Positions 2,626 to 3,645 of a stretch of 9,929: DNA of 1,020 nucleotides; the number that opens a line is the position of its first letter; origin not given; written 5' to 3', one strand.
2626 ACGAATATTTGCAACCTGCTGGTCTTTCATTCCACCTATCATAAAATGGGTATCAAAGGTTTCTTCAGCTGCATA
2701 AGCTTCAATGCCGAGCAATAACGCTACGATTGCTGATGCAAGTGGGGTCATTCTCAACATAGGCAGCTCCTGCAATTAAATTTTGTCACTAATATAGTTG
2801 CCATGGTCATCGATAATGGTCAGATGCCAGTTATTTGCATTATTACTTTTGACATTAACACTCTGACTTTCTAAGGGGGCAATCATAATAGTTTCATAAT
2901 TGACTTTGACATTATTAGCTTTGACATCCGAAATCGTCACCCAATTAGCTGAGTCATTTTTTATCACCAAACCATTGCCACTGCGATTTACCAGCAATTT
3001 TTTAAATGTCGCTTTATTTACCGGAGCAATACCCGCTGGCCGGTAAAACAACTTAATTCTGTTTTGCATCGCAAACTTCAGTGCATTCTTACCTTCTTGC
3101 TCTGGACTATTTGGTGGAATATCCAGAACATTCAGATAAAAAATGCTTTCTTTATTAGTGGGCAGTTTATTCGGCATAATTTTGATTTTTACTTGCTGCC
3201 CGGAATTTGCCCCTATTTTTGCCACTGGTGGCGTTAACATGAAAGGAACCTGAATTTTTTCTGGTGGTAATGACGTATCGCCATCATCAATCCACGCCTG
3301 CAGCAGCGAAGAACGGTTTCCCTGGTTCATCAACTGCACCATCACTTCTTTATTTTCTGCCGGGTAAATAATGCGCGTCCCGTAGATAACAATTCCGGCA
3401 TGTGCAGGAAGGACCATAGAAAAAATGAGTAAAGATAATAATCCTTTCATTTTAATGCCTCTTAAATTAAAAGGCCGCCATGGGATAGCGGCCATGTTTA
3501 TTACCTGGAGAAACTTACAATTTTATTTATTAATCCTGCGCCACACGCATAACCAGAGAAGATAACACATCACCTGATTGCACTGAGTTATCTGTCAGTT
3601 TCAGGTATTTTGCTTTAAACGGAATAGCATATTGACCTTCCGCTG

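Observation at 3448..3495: Hairpin between yehD and yehC overlaps the longer candidate yehC start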

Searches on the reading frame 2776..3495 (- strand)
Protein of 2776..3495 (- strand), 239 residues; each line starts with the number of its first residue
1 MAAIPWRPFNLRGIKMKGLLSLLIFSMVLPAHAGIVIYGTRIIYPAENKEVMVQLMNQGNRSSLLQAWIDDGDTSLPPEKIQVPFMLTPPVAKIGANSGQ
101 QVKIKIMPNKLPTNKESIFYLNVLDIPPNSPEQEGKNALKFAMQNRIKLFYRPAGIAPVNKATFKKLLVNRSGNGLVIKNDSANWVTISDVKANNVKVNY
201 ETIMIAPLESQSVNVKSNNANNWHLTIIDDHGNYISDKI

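Call 14: find_homologous_proteins(query=window:2776-3495:-, max_evalue=1e-10)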
Query window:2776-3495:- (239 aa): 836 proteins with E <= 1e-10 among 1093 candidates; the best 120 are listed.
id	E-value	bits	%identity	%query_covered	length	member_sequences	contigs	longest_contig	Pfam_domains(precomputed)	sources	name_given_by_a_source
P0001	9.5e-140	482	99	94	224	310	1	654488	PF00345.27,PF02753.24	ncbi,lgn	ncbi:fimbria/pilus periplasmic chaperone [Escherichia coli]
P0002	1.0e-139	482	99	94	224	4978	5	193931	PF00345.27,PF02753.24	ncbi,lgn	ncbi:TPA: fimbria/pilus periplasmic chaperone [Escherichia coli]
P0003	1.9e-132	458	88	97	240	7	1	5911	PF00345.27,PF02753.24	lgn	-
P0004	3.0e-129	448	87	97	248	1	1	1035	PF00345.27,PF02753.24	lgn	-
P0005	3.4e-129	448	87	97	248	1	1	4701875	PF00345.27,PF02753.24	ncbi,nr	ncbi:gram-negative pilus assembly chaperone [Escherichia albertii KF1]|nr:gram-negative pilus assemb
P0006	3.7e-129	447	87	97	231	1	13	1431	PF00345.27,PF02753.24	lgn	-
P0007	5.3e-129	447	87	97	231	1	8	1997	PF00345.27,PF02753.24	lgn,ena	-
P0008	1.3e-128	446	87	97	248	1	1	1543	PF00345.27,PF02753.24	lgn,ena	-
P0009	1.4e-128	445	87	97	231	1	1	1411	PF00345.27,PF02753.24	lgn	-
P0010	3.0e-128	444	87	97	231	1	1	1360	PF00345.27,PF02753.24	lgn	-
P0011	3.6e-128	444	87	97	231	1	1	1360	PF00345.27,PF02753.24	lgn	-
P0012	4.2e-128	444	86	97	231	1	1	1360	PF00345.27,PF02753.24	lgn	-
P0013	4.3e-128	444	86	97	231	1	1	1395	PF00345.27,PF02753.24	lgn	-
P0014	1.1e-127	443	86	97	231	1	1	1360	PF00345.27,PF02753.24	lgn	-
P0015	4.0e-127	441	86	97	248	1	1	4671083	PF00345.27,PF02753.24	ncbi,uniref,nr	ncbi:gram-negative pilus assembly chaperone [Escherichia albertii TW07627]|uniref:Gram-negative pilu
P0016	1.6e-126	439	88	94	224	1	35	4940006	PF00345.27,PF02753.24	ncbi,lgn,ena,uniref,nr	ncbi:fimbrial assembly protein [Escherichia albertii]|uniref:fimbria/pilus periplasmic chaperone n=1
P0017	1.7e-126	439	88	94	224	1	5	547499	PF00345.27,PF02753.24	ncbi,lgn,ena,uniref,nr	ncbi:fimbria/pilus periplasmic chaperone [Escherichia albertii]|uniref:fimbria/pilus periplasmic cha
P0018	1.8e-126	439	88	94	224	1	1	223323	PF00345.27,PF02753.24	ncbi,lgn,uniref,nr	ncbi:fimbria/pilus periplasmic chaperone [Escherichia albertii]|uniref:fimbria/pilus periplasmic cha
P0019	2.2e-126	438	88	94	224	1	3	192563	PF00345.27,PF02753.24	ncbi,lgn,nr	ncbi:fimbria/pilus periplasmic chaperone [Escherichia albertii]|nr:fimbria/pilus periplasmic chapero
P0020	2.2e-126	438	88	94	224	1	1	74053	PF00345.27,PF02753.24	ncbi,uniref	ncbi:fimbria/pilus periplasmic chaperone [Escherichia albertii]|uniref:fimbria/pilus periplasmic cha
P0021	2.6e-126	438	88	94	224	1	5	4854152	PF00345.27,PF02753.24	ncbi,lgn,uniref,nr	ncbi:fimbria/pilus periplasmic chaperone [Escherichia albertii]|uniref:fimbria/pilus periplasmic cha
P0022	3.3e-126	438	88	94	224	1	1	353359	PF00345.27,PF02753.24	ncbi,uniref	ncbi:fimbria/pilus periplasmic chaperone [Escherichia albertii]|uniref:fimbria/pilus periplasmic cha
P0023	4.0e-126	437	88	94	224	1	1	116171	PF00345.27,PF02753.24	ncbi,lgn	ncbi:fimbria/pilus periplasmic chaperone [Escherichia albertii]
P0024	4.7e-126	437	88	94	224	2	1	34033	PF00345.27,PF02753.24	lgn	-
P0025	5.3e-126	437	88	94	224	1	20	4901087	PF00345.27,PF02753.24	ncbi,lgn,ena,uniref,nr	ncbi:fimbria/pilus periplasmic chaperone [Escherichia albertii]|uniref:fimbria/pilus periplasmic cha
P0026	6.6e-126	437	88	94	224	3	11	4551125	PF00345.27,PF02753.24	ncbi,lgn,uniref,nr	ncbi:fimbria/pilus periplasmic chaperone [Escherichia albertii]|uniref:fimbria/pilus periplasmic cha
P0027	7.8e-126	436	87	94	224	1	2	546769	PF00345.27,PF02753.24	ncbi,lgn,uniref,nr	ncbi:fimbria/pilus periplasmic chaperone [Escherichia albertii]|uniref:fimbria/pilus periplasmic cha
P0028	9.9e-126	436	88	94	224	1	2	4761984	PF00345.27,PF02753.24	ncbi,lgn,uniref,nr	ncbi:TPA: fimbria/pilus periplasmic chaperone [Escherichia albertii]|uniref:fimbria/pilus periplasmi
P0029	1.0e-125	436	88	94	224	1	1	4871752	PF00345.27,PF02753.24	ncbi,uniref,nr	ncbi:fimbria/pilus periplasmic chaperone [Escherichia albertii]|uniref:fimbria/pilus periplasmic cha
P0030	1.2e-125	436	88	94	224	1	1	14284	PF00345.27,PF02753.24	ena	-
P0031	1.5e-125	436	88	94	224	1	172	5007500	PF00345.27,PF02753.24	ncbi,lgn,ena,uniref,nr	ncbi:fimbria/pilus periplasmic chaperone [Escherichia albertii]|uniref:Fimbria/pilus periplasmic cha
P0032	2.1e-125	435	87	94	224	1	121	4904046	PF00345.27,PF02753.24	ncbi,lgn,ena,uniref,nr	ncbi:fimbria/pilus periplasmic chaperone [Escherichia albertii]|uniref:fimbria/pilus periplasmic cha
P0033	2.1e-125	435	87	94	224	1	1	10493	PF00345.27,PF02753.24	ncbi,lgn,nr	ncbi:fimbria/pilus periplasmic chaperone [Escherichia albertii]|nr:fimbria/pilus periplasmic chapero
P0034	2.3e-125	435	88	94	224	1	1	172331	PF00345.27,PF02753.24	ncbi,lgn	ncbi:fimbria/pilus periplasmic chaperone [Escherichia albertii]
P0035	2.4e-125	435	88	94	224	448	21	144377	PF00345.27,PF02753.24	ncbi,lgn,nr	ncbi:fimbria/pilus periplasmic chaperone [Escherichia coli]|nr:fimbria/pilus periplasmic chaperone [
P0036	3.0e-125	435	87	94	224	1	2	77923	PF00345.27,PF02753.24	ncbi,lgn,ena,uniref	ncbi:fimbria/pilus periplasmic chaperone [Escherichia albertii]|uniref:fimbria/pilus periplasmic cha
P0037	3.1e-125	435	88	94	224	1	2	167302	PF00345.27,PF02753.24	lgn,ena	-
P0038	3.1e-125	435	87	94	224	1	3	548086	PF00345.27,PF02753.24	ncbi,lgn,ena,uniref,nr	ncbi:fimbria/pilus periplasmic chaperone [Escherichia albertii]|uniref:fimbria/pilus periplasmic cha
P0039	3.4e-125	434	88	94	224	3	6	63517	PF00345.27,PF02753.24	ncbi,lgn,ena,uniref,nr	ncbi:fimbria/pilus periplasmic chaperone [Escherichia albertii]|uniref:fimbria/pilus periplasmic cha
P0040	3.7e-125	434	87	94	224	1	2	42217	PF00345.27,PF02753.24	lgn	-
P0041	4.5e-125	434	87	94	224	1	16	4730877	PF00345.27,PF02753.24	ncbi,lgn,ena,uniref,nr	ncbi:fimbrial assembly protein [Escherichia albertii]|uniref:fimbria/pilus periplasmic chaperone n=1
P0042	4.7e-125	434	88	94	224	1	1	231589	PF00345.27,PF02753.24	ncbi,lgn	ncbi:fimbria/pilus periplasmic chaperone [Escherichia albertii]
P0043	5.0e-125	434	87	94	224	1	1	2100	PF00345.27,PF02753.24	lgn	-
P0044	5.4e-125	434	87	94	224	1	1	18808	PF00345.27,PF02753.24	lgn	-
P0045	5.7e-125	434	87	94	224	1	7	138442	PF00345.27,PF02753.24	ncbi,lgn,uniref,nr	ncbi:fimbria/pilus periplasmic chaperone [Escherichia albertii]|uniref:fimbria/pilus periplasmic cha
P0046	5.7e-125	434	87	94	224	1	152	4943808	PF00345.27,PF02753.24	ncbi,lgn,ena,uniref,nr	ncbi:fimbria/pilus periplasmic chaperone [Escherichia albertii]|uniref:fimbria/pilus periplasmic cha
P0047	5.7e-125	434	87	94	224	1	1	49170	PF00345.27,PF02753.24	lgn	-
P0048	7.9e-125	433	88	94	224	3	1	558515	PF00345.27,PF02753.24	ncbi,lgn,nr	ncbi:fimbrial assembly protein [Escherichia albertii]|nr:fimbrial assembly protein [Escherichia albe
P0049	8.7e-125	433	88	94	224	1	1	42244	PF00345.27,PF02753.24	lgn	-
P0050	9.7e-125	433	87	94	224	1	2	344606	PF00345.27,PF02753.24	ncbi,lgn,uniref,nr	ncbi:fimbria/pilus periplasmic chaperone [Escherichia albertii]|uniref:fimbria/pilus periplasmic cha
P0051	1.0e-124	433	87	94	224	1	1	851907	PF00345.27,PF02753.24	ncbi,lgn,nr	ncbi:fimbria/pilus periplasmic chaperone [Escherichia albertii]|nr:fimbria/pilus periplasmic chapero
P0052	1.0e-124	433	87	94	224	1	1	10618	PF00345.27,PF02753.24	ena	-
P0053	1.0e-124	433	87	94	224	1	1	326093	PF00345.27,PF02753.24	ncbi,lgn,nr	ncbi:fimbria/pilus periplasmic chaperone [Escherichia albertii]|nr:fimbria/pilus periplasmic chapero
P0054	1.2e-124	433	87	94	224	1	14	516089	PF00345.27,PF02753.24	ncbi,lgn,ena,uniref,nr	ncbi:TPA: fimbria/pilus periplasmic chaperone [Escherichia albertii]|uniref:fimbria/pilus periplasmi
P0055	1.3e-124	433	87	94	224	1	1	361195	PF00345.27,PF02753.24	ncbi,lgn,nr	ncbi:fimbria/pilus periplasmic chaperone [Escherichia albertii]|nr:fimbria/pilus periplasmic chapero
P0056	1.4e-124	432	87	94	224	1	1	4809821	PF00345.27,PF02753.24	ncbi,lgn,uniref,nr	ncbi:fimbria/pilus periplasmic chaperone [Escherichia albertii]|uniref:fimbria/pilus periplasmic cha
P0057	1.5e-124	432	87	94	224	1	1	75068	PF00345.27,PF02753.24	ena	-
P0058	1.5e-124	432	87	94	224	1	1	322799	PF00345.27,PF02753.24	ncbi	ncbi:fimbria/pilus periplasmic chaperone [Escherichia albertii]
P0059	1.7e-124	432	87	94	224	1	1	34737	PF00345.27,PF02753.24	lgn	-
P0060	1.7e-124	432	87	94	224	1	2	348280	PF00345.27,PF02753.24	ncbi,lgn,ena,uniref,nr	ncbi:fimbria/pilus periplasmic chaperone [Escherichia albertii]|uniref:fimbria/pilus periplasmic cha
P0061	1.7e-124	432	87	94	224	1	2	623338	PF00345.27,PF02753.24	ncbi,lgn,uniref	ncbi:fimbria/pilus periplasmic chaperone [Escherichia albertii]|uniref:fimbria/pilus periplasmic cha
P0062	1.7e-124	432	87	94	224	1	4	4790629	PF00345.27,PF02753.24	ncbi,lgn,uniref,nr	ncbi:TPA: fimbria/pilus periplasmic chaperone [Escherichia albertii]|uniref:fimbria/pilus periplasmi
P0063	1.8e-124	432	87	94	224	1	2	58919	PF00345.27,PF02753.24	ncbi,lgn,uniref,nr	ncbi:fimbria/pilus periplasmic chaperone [Escherichia albertii]|uniref:fimbria/pilus periplasmic cha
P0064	2.1e-124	432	87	94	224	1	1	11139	PF00345.27,PF02753.24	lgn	-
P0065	2.6e-124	432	87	94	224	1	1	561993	PF00345.27,PF02753.24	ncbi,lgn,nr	ncbi:fimbria/pilus periplasmic chaperone [Escherichia albertii]|nr:fimbria/pilus periplasmic chapero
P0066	2.8e-124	431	87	94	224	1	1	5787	PF00345.27,PF02753.24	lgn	-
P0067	2.8e-124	431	87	94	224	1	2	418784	PF00345.27,PF02753.24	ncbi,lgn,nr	ncbi:fimbria/pilus periplasmic chaperone [Escherichia albertii]|nr:fimbria/pilus periplasmic chapero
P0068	4.1e-124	431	87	94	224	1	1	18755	PF00345.27,PF02753.24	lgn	-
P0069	4.7e-124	431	87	94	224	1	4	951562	PF00345.27,PF02753.24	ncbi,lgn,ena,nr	ncbi:fimbria/pilus periplasmic chaperone [Escherichia albertii]|nr:fimbria/pilus periplasmic chapero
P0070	5.2e-124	431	86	94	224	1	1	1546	PF00345.27,PF02753.24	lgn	-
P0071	6.5e-124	430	87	94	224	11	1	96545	PF00345.27,PF02753.24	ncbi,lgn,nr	ncbi:fimbria/pilus periplasmic chaperone [Escherichia albertii]|nr:fimbria/pilus periplasmic chapero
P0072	7.9e-124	430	87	94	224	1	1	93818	PF00345.27,PF02753.24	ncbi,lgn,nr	ncbi:fimbria/pilus periplasmic chaperone [Escherichia albertii]|nr:fimbria/pilus periplasmic chapero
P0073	9.8e-124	430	87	94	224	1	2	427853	PF00345.27,PF02753.24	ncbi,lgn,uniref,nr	ncbi:fimbrial assembly protein [Escherichia albertii]|uniref:fimbria/pilus periplasmic chaperone n=1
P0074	1.7e-123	429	86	94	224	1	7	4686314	PF00345.27,PF02753.24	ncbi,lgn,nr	ncbi:fimbria/pilus periplasmic chaperone [Escherichia albertii NBRC 107761 = DSM 17582]|nr:fimbria/p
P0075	3.1e-123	428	86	94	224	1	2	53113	PF00345.27,PF02753.24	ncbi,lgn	ncbi:fimbria/pilus periplasmic chaperone [Escherichia albertii]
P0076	5.2e-123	427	86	94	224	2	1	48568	PF00345.27,PF02753.24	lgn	-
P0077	5.4e-123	427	87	92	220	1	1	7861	PF00345.27,PF02753.24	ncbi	ncbi:fimbria/pilus periplasmic chaperone, partial [Escherichia albertii]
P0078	1.9e-121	422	88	90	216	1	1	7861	PF00345.27,PF02753.24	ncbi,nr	ncbi:fimbria/pilus periplasmic chaperone [Escherichia albertii]|nr:fimbria/pilus periplasmic chapero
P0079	1.3e-120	419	88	89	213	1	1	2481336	PF00345.27,PF02753.24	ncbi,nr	ncbi:chaperone protein MrkB [Escherichia albertii B156]|nr:chaperone protein MrkB [Escherichia alber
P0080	1.3e-118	413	90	94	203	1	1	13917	PF00345.27,PF02753.24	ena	-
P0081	1.8e-118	412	91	94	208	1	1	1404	PF00345.27,PF02753.24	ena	-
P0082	9.2e-115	400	88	94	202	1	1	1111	PF00345.27,PF02753.24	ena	-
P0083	4.7e-114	398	86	94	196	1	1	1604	PF00345.27,PF02753.24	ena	-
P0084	7.7e-114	397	87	87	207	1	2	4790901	PF00345.27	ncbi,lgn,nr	ncbi:fimbria/pilus periplasmic chaperone [Escherichia albertii]|nr:fimbria/pilus periplasmic chapero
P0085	2.3e-113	396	86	94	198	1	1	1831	PF00345.27,PF02753.24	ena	-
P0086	2.6e-113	396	87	94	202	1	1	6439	PF00345.27,PF02753.24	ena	-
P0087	9.7e-113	394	79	94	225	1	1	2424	PF00345.27,PF02753.24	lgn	-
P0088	1.1e-111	390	89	84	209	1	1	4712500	PF00345.27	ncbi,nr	ncbi:fimbria/pilus periplasmic chaperone [Escherichia albertii]|nr:fimbria/pilus periplasmic chapero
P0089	3.2e-111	389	89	84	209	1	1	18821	PF00345.27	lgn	-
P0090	4.2e-111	388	86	94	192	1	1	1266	PF00345.27,PF02753.24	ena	-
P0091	2.8e-107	376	74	93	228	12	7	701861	PF00345.27,PF02753.24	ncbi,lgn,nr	ncbi:fimbria/pilus periplasmic chaperone [Citrobacter freundii]|nr:fimbria/pilus periplasmic chapero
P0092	1.9e-106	373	72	94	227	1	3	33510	PF00345.27,PF02753.24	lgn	-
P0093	2.4e-106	373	73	94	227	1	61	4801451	PF00345.27,PF02753.24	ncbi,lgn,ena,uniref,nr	ncbi:TPA: fimbria/pilus periplasmic chaperone [Citrobacter koseri]|uniref:fimbria/pilus periplasmic 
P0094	3.3e-106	372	72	94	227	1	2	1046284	PF00345.27,PF02753.24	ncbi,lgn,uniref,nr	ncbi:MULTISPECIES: fimbria/pilus periplasmic chaperone [unclassified Citrobacter]|uniref:fimbria/pil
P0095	4.8e-106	372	73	94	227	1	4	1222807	PF00345.27,PF02753.24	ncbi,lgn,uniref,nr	ncbi:fimbria/pilus periplasmic chaperone [Citrobacter koseri]|uniref:fimbria/pilus periplasmic chape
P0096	5.0e-106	372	99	72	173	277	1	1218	PF00345.27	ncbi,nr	ncbi:TPA: fimbria/pilus periplasmic chaperone, partial [Escherichia coli]|nr:fimbria/pilus periplasm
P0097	8.7e-106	371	72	94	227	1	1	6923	PF00345.27,PF02753.24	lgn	-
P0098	9.2e-106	371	74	94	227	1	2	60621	PF00345.27,PF02753.24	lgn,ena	-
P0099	1.3e-105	370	74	94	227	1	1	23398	PF00345.27,PF02753.24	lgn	-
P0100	2.0e-105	370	72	94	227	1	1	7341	PF00345.27,PF02753.24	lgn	-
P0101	5.3e-105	368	74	94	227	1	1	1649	PF00345.27,PF02753.24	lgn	-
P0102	7.1e-105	368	74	94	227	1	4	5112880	PF00345.27,PF02753.24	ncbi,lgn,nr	ncbi:fimbria/pilus periplasmic chaperone [Citrobacter freundii]|nr:fimbria/pilus periplasmic chapero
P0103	1.9e-104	367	75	94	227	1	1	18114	PF00345.27,PF02753.24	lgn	-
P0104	2.1e-104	366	74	94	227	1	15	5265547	PF00345.27,PF02753.24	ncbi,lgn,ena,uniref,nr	ncbi:fimbria/pilus periplasmic chaperone [Citrobacter portucalensis]|uniref:fimbria/pilus periplasmi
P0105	3.2e-104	366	74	94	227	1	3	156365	PF00345.27,PF02753.24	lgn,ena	-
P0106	3.8e-104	366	74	94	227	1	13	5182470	PF00345.27,PF02753.24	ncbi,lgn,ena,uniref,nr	ncbi:fimbria/pilus periplasmic chaperone [Citrobacter freundii]|uniref:Fimbria/pilus periplasmic cha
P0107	4.4e-104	365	74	94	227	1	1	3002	PF00345.27,PF02753.24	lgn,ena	-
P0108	6.2e-104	365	71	94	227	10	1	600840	PF00345.27,PF02753.24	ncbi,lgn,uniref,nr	ncbi:fimbria/pilus periplasmic chaperone [Citrobacter koseri]|uniref:fimbria/pilus periplasmic chape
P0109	7.6e-104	365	73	94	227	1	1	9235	PF00345.27,PF02753.24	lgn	-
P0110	8.7e-104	364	73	94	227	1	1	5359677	PF00345.27,PF02753.24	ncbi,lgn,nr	ncbi:fimbria/pilus periplasmic chaperone [Citrobacter freundii]|nr:fimbria/pilus periplasmic chapero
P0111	9.4e-104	364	73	94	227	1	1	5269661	PF00345.27,PF02753.24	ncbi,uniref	ncbi:fimbria/pilus periplasmic chaperone [Citrobacter portucalensis]|uniref:fimbria/pilus periplasmi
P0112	1.1e-103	364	88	82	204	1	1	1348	PF00345.27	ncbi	-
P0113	1.3e-103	364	73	94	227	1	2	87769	PF00345.27,PF02753.24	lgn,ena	-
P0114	1.5e-103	364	73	94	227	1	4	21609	PF00345.27,PF02753.24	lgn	-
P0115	1.9e-103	363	73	94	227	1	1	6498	PF00345.27,PF02753.24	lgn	-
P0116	1.9e-103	363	73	94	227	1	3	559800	PF00345.27,PF02753.24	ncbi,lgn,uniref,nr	ncbi:fimbria/pilus periplasmic chaperone [Citrobacter sp. Cpo090]|uniref:fimbria/pilus periplasmic c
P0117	2.4e-103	363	73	94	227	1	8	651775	PF00345.27,PF02753.24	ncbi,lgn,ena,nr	ncbi:fimbria/pilus periplasmic chaperone [Citrobacter freundii]|nr:fimbria/pilus periplasmic chapero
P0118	3.7e-103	362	74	94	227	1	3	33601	PF00345.27,PF02753.24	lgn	-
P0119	3.9e-103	362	80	94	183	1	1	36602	PF00345.27,PF02753.24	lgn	-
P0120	3.9e-103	362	72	94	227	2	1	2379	PF00345.27,PF02753.24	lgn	-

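Call 16: find_encoding_contigs(protein=P0031, flank=1500, max_places=2)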
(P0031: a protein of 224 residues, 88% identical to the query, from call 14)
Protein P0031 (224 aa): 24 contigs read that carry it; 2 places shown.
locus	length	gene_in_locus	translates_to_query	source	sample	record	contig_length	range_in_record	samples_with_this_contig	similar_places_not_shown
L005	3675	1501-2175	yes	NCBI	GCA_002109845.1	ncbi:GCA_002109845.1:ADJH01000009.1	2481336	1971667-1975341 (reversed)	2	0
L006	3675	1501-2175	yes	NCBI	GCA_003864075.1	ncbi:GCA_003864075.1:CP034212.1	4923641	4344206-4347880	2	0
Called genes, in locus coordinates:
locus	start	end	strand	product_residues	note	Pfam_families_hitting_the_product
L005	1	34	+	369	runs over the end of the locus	PF00142:Fer4_NifH (faint), PF01656:CbiA, PF09140:MipZ, PF10609:ParA, PF13614:AAA_31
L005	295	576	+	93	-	PF10836:DUF2574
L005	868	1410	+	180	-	PF00419:Fimbrial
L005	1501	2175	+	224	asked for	PF00345:PapD_N, PF02753:PapD_C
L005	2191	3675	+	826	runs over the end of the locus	PF13954:PapC_N, PF00577:Usher, PF13953:PapC_C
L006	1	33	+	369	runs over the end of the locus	PF00142:Fer4_NifH (faint), PF01656:CbiA, PF09140:MipZ, PF10609:ParA, PF13614:AAA_31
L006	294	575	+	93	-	PF10836:DUF2574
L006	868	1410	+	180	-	PF00419:Fimbrial (weak)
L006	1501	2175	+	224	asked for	PF00345:PapD_N, PF02753:PapD_C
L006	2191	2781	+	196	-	PF13954:PapC_N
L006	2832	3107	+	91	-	PF03811:Zn_ribbon_InsA, PF12759:HTH_Tnp_IS1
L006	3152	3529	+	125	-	PF03400:DDE_Tnp_IS1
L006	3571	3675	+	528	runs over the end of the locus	PF00577:Usher, PF13953:PapC_C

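Call 17: find_encoding_contigs(protein=P0093, flank=1500, max_places=2)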
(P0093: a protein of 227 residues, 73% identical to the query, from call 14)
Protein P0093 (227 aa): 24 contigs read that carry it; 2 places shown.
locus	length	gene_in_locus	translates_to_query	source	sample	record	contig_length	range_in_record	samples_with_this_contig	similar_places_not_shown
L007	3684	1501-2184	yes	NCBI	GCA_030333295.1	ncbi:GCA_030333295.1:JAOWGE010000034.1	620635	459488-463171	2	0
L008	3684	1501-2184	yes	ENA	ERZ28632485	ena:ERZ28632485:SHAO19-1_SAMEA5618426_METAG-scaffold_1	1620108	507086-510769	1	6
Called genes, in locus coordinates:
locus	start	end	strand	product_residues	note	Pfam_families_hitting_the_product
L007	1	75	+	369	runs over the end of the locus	PF00142:Fer4_NifH (faint), PF01656:CbiA, PF09140:MipZ, PF10609:ParA, PF13614:AAA_31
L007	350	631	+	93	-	PF10836:DUF2574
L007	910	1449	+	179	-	PF00419:Fimbrial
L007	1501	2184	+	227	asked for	PF00345:PapD_N, PF02753:PapD_C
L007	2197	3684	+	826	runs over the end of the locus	PF13954:PapC_N, PF00577:Usher, PF13953:PapC_C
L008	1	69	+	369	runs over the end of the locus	PF00142:Fer4_NifH (faint), PF01656:CbiA, PF09140:MipZ, PF10609:ParA, PF13614:AAA_31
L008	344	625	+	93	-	PF10836:DUF2574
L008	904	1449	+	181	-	PF00419:Fimbrial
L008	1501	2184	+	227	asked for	PF00345:PapD_N, PF02753:PapD_C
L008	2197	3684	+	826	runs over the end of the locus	PF13954:PapC_N, PF00577:Usher, PF13953:PapC_C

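Call 18: find_encoding_contigs(protein=P0104, flank=1500, max_places=2)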
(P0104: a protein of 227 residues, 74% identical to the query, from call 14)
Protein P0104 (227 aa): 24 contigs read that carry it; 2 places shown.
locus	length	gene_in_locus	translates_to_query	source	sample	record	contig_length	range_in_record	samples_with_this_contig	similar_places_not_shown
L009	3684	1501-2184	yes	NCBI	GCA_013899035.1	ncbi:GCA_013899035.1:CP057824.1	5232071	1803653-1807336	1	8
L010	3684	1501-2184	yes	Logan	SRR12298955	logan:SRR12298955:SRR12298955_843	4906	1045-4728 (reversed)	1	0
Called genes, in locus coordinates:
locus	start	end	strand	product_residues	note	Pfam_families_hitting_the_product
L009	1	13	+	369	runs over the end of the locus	PF00142:Fer4_NifH (faint), PF01656:CbiA, PF09140:MipZ, PF10609:ParA, PF13614:AAA_31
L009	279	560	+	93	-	PF10836:DUF2574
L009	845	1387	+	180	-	PF00419:Fimbrial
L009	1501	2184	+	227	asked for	PF00345:PapD_N, PF02753:PapD_C (weak)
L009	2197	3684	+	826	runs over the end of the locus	PF13954:PapC_N, PF00577:Usher, PF13953:PapC_C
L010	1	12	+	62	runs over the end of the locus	?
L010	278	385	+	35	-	PF10836:DUF2574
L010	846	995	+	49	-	-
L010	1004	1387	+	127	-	PF00419:Fimbrial (weak)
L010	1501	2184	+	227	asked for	PF00345:PapD_N, PF02753:PapD_C (weak)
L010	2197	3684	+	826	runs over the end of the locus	PF13954:PapC_N, PF00577:Usher, PF13953:PapC_C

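Call 19: find_encoding_contigs(protein=P0035, flank=1500, max_places=2)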
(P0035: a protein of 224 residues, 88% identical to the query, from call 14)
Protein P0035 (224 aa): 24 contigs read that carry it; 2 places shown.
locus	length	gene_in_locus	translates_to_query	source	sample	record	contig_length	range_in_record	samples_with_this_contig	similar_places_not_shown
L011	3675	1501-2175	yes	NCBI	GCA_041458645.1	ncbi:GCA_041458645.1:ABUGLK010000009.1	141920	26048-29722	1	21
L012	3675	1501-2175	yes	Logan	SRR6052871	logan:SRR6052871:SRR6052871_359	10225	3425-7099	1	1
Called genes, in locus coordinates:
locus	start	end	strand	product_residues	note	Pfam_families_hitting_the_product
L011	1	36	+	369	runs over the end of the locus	PF00142:Fer4_NifH (faint), PF01656:CbiA, PF09140:MipZ, PF10609:ParA, PF13614:AAA_31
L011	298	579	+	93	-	PF10836:DUF2574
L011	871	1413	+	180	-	PF00419:Fimbrial (weak)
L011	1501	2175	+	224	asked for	PF00345:PapD_N, PF02753:PapD_C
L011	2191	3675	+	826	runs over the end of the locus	PF13954:PapC_N, PF00577:Usher, PF13953:PapC_C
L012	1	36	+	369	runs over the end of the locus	PF00142:Fer4_NifH (faint), PF01656:CbiA, PF09140:MipZ, PF10609:ParA, PF13614:AAA_31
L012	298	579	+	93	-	PF10836:DUF2574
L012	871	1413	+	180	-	PF00419:Fimbrial (weak)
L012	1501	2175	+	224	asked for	PF00345:PapD_N, PF02753:PapD_C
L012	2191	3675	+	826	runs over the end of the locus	PF13954:PapC_N, PF00577:Usher, PF13953:PapC_C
